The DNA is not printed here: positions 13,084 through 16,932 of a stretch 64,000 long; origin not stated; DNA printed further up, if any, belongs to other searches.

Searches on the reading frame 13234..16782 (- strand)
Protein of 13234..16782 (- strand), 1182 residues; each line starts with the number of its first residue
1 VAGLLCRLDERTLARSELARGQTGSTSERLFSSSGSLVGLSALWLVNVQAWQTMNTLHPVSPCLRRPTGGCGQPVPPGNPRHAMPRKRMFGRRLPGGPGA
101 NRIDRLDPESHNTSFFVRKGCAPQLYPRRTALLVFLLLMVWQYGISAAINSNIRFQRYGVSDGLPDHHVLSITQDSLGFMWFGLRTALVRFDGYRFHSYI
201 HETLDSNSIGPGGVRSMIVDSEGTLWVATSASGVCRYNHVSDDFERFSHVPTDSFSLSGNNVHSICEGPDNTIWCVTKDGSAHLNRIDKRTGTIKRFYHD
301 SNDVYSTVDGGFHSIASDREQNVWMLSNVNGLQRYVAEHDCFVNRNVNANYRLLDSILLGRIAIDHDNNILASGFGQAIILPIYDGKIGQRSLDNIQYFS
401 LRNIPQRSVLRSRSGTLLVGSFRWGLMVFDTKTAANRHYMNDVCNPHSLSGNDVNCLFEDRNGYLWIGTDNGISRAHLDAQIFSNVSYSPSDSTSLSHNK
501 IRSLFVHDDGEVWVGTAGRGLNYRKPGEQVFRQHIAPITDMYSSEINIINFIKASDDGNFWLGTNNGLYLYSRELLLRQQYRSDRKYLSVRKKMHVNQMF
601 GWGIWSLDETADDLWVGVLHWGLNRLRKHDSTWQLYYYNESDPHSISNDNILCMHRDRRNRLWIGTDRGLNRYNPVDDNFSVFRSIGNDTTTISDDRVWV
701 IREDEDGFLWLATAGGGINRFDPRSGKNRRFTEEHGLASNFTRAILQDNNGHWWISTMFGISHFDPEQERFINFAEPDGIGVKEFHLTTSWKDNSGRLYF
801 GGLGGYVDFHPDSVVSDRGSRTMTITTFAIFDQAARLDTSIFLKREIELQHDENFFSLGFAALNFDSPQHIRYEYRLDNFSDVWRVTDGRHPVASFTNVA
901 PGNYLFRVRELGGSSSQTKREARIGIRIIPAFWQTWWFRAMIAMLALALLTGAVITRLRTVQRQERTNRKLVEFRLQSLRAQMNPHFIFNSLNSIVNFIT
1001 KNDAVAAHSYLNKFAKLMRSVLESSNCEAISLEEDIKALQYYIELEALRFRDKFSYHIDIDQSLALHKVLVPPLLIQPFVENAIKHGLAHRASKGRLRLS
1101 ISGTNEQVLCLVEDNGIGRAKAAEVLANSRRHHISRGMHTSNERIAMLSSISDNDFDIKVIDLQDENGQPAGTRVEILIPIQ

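Call 11: search_protein_families(library=pfam, proteins=[window:13234-16782:-], max_evalue=0.01)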
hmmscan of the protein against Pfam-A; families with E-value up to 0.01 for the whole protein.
window:13234-16782:- (1182 aa): 6 families
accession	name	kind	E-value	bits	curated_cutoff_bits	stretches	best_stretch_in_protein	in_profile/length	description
PF07494.17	Reg_prop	-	2.4e-40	131.8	20.4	2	448-471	1-24/24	Two component regulator propeller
PF06580.19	His_kinase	-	6.6e-22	78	25.2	1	975-1054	2-81/81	Histidine kinase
PF07495.19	Y_Y_Y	-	4.4e-10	39.8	26.6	1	864-927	1-63/65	Y_Y_Y domain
PF08450.18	SGL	-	5.5e-08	33.1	26.3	0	453-559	42-146/246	SMP-30/Gluconolactonase/LRE-like region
PF02518.31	HATPase_c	-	0.00013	22.8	26.4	1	1075-1180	9-108/111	Histidine kinase-, DNA gyrase B-, and HSP90-like ATPase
PF23748.1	Beta-prop_LRRK2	-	0.00036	20.1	26.9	0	449-472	271-294/359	LRRK2 beta propeller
